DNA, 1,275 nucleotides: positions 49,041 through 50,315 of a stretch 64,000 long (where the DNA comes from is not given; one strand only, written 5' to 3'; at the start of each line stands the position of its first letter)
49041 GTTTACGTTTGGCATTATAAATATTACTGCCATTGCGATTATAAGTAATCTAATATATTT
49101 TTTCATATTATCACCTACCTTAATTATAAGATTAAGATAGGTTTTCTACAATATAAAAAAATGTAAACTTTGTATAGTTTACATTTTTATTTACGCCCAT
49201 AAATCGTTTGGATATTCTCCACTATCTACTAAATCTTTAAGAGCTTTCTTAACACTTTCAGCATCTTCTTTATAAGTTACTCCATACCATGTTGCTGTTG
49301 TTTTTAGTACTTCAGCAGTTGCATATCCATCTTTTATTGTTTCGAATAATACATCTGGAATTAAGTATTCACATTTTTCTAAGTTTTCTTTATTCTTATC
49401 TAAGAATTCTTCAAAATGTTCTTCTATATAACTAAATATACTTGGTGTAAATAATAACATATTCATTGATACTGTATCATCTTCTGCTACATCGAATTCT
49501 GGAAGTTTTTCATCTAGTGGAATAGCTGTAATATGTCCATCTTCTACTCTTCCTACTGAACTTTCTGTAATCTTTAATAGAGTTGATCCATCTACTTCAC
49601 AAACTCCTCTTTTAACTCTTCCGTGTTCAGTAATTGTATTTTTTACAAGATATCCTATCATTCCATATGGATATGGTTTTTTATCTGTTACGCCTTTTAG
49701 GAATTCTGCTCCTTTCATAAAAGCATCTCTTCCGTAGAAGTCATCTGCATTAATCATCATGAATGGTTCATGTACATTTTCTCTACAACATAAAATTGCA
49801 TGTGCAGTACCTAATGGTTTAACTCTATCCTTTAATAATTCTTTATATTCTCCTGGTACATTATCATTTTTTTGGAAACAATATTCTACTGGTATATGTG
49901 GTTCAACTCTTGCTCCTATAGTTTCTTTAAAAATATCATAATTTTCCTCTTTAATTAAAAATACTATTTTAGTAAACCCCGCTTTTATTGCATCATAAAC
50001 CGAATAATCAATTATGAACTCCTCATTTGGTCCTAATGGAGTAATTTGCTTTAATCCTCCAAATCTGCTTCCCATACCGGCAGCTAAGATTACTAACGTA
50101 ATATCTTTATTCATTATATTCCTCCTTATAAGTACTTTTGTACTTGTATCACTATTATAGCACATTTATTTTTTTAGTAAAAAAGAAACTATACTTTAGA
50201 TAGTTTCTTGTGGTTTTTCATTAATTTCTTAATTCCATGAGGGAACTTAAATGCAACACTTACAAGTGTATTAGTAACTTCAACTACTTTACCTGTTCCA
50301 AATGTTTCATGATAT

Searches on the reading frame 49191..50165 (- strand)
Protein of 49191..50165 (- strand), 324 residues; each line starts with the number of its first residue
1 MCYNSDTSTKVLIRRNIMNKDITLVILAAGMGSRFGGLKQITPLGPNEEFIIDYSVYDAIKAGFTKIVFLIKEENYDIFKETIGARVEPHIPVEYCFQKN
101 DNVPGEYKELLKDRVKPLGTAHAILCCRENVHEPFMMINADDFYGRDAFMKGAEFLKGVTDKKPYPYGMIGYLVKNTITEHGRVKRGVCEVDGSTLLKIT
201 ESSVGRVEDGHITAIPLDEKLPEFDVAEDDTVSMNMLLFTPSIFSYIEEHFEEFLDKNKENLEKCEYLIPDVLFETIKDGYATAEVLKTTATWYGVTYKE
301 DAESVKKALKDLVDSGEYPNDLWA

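Call 27: search_protein_families(library=pfam, proteins=[window:49191-50165:-], max_evalue=0.0001)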
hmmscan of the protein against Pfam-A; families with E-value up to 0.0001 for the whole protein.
window:49191-50165:- (324 aa): 1 family
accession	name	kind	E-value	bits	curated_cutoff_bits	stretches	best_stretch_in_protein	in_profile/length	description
PF00483.29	NTP_transferase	-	4e-10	40.1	21.2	1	25-294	3-227/245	Nucleotidyl transferase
